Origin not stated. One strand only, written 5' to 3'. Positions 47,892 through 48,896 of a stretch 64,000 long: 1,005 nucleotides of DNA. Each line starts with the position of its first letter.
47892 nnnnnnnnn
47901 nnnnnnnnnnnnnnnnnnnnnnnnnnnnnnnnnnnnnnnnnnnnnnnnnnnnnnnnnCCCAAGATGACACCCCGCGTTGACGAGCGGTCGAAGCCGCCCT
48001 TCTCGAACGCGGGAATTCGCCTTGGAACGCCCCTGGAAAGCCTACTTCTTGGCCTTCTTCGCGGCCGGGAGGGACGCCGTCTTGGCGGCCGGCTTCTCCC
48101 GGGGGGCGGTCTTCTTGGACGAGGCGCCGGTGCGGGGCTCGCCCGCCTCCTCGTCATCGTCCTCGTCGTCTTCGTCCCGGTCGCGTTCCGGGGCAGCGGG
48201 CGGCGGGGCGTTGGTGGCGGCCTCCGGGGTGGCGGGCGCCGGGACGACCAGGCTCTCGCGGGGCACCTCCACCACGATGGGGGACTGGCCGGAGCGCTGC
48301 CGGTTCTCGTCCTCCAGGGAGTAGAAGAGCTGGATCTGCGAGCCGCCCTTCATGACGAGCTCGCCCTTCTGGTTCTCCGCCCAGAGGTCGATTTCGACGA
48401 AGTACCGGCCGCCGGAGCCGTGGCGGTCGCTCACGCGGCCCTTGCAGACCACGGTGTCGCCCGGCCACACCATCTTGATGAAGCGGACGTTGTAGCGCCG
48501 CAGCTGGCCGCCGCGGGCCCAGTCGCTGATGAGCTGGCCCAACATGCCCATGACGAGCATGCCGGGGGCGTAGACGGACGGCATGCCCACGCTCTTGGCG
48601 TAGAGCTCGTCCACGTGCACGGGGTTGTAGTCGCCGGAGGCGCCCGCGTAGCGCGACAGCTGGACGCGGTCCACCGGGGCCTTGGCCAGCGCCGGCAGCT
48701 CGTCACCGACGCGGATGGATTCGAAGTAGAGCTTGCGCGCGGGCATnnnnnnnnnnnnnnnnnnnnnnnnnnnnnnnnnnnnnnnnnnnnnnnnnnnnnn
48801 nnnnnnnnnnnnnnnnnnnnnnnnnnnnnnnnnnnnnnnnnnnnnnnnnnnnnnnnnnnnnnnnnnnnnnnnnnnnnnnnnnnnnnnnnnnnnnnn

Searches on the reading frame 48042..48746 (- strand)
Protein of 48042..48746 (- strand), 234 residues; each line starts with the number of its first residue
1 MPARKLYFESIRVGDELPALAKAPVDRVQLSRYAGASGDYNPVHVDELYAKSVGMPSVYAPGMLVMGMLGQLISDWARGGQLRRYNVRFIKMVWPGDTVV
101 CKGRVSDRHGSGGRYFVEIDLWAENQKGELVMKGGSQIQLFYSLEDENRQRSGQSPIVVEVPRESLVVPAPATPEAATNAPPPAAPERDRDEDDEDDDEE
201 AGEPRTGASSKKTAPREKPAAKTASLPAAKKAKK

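Call 7: search_protein_families(library=pfam, proteins=[window:48042-48746:-], max_evalue=0.001)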
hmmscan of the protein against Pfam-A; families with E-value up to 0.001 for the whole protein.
window:48042-48746:- (234 aa): 2 families
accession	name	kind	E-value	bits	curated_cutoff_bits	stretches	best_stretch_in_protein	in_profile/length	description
PF01575.25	MaoC_dehydratas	-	5.7e-20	71.6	27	1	19-107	12-103/123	MaoC like domain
PF13452.11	FAS1_DH_region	-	4.5e-11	43.5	22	1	19-133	8-131/132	FAS1-like, dehydratase domain region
